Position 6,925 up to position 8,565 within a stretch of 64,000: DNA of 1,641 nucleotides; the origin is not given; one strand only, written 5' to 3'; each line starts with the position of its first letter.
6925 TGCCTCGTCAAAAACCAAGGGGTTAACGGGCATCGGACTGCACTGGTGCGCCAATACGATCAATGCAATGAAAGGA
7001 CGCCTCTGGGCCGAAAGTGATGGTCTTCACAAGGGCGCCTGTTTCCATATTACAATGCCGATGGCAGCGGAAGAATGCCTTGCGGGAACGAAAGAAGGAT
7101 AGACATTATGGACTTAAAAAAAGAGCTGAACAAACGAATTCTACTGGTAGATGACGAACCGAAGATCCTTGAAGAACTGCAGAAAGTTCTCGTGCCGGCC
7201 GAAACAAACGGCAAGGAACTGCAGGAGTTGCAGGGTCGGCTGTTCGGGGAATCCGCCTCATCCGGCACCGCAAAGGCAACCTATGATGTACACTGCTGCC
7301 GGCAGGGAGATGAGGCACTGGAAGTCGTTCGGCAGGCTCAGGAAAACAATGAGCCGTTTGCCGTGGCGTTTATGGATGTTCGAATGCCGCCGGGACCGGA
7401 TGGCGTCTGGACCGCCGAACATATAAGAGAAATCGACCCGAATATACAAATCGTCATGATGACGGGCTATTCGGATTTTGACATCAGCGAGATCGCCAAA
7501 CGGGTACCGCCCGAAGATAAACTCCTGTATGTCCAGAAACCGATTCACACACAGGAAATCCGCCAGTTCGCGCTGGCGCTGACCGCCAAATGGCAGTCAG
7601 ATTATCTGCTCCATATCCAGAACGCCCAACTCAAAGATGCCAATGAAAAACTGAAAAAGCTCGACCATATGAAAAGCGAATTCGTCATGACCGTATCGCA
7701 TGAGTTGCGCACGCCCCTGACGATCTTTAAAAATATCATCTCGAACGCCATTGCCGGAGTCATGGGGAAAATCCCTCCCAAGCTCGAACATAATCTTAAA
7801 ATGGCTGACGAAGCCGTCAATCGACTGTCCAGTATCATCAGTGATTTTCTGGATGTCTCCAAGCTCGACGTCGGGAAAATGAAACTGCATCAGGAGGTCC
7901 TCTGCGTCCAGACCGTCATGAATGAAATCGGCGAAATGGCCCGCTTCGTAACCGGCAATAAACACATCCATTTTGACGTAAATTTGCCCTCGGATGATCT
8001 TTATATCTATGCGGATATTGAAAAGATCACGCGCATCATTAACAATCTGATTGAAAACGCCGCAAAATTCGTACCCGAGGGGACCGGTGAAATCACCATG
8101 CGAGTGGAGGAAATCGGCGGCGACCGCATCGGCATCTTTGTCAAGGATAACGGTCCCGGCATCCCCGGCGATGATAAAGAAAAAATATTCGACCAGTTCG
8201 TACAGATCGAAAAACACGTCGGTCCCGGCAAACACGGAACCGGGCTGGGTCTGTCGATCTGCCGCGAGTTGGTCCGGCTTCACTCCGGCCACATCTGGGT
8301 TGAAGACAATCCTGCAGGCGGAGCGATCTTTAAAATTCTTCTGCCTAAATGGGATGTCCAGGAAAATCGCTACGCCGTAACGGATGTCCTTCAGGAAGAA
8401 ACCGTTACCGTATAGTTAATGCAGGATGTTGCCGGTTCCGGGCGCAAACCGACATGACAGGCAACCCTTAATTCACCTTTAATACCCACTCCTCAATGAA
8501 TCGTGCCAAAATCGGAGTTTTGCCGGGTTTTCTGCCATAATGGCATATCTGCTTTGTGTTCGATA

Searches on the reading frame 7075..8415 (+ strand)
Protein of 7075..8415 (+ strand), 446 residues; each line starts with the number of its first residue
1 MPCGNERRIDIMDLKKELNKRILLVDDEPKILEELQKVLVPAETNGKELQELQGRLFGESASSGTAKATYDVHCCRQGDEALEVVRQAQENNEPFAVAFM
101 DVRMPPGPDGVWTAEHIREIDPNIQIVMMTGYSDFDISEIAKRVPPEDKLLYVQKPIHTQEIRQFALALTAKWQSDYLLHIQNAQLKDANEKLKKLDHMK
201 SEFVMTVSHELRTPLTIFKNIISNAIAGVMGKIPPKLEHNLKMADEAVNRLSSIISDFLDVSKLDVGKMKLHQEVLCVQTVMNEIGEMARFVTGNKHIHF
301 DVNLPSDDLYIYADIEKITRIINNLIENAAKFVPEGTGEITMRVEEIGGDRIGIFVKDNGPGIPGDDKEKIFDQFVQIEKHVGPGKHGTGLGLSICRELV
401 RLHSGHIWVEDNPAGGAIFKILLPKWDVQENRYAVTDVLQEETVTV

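Call 9: search_protein_families(library=pfam, proteins=[window:7075-8415:+])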
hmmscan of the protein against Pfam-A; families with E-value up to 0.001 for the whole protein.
window:7075-8415:+ (446 aa): 3 families
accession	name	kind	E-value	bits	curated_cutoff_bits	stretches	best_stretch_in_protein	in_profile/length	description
PF02518.31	HATPase_c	-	3.3e-28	98.8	26.4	1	314-425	2-109/111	Histidine kinase-, DNA gyrase B-, and HSP90-like ATPase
PF00512.31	HisKA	-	1.1e-12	48.3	26.9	1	199-265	1-64/66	His Kinase A (phospho-acceptor) domain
PF00072.30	Response_reg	-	1.1e-11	45.3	30.2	1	67-164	20-108/111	Response regulator receiver domain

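Call 85: search_protein_families(library=ncbifam, proteins=[window:7075-8412:+], max_evalue=0.00001)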
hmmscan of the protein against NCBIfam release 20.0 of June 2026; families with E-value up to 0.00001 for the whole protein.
window:7075-8412:+ (446 aa): 82 families (the best 25 are shown)
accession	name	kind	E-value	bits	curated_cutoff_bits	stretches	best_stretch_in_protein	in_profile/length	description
NF033092.0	HK_WalK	equivalog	3.9e-50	171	725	1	186-424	359-593/594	cell wall metabolism sensor histidine kinase WalK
NF047874.1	MASE3_PAS_HK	subfamily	7.2e-47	160.5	560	1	185-442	383-642/655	MASE3 domain-containing sensor histidine kinase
NF046044.1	PnpS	equivalog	2.5e-46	158.5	400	1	192-424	162-390/390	two-component system histidine kinase PnpS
NF047465.1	hybrid_HK_LvrA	exception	4.5e-46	157.3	1200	1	183-425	185-422/819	hybrid histidine kinase/response regulator LvrA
NF006800.0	PRK09303.1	equivalog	3.6e-45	154.6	342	1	175-429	126-381/383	histidine kinase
TIGR02966.1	phoR_proteo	equivalog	1.4e-41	142.6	334.2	1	186-422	101-332/333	phosphate regulon sensor histidine kinase PhoR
TIGR02956.1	TMAO_torS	equivalog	3.7e-41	141.2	676.5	1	189-425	453-682/967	TMAO reductase system sensor histidine kinase/response regulator TorS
NF040691.1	MtrAB_MtrB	equivalog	1.5e-40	139.7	450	1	186-426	257-493/507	MtrAB system histidine kinase MtrB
NF008318.0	PRK11107.1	equivalog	1e-39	136.4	890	1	179-424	272-517/920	two-component sensor histidine kinase BarA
NF041880.1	EPS_EpsF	equivalog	2.5e-38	131.8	900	1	188-424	262-492/492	response regulator EpsF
NF033093.1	HK_VicK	exception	9.5e-37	126.7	680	1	184-425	194-435/448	cell wall metabolism sensor histidine kinase VicK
NF008302.0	PRK11091.1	equivalog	3.8e-36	124.6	838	1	187-431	270-511/779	aerobic respiration two-component sensor histidine kinase ArcB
NF041947.1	LuxQ_Vibrio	equivalog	5.6e-36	123.8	1200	1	185-432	457-703/843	quorum-sensing autoinducer 2 sensor kinase/phosphatase LuxQ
NF041832.1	near_NosP_CTERM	subfamily_domain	7.1e-36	124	400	1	198-433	5-233/370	NahK/ErcS family hybrid sensor histidine kinase/response regulator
NF008099.0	PRK10841.1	equivalog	4.6e-35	120.6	920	1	194-444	464-709/949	two-component system sensor histidine kinase RcsC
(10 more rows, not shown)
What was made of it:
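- Closest known: NtrC at glnAp2. Different: A different half-site (TGCACC for NtrC against TGYCA here), a different regulon (nitrogen against chaperones), and the candidate activator falls below the NtrC equivalog cut-off (call 85).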
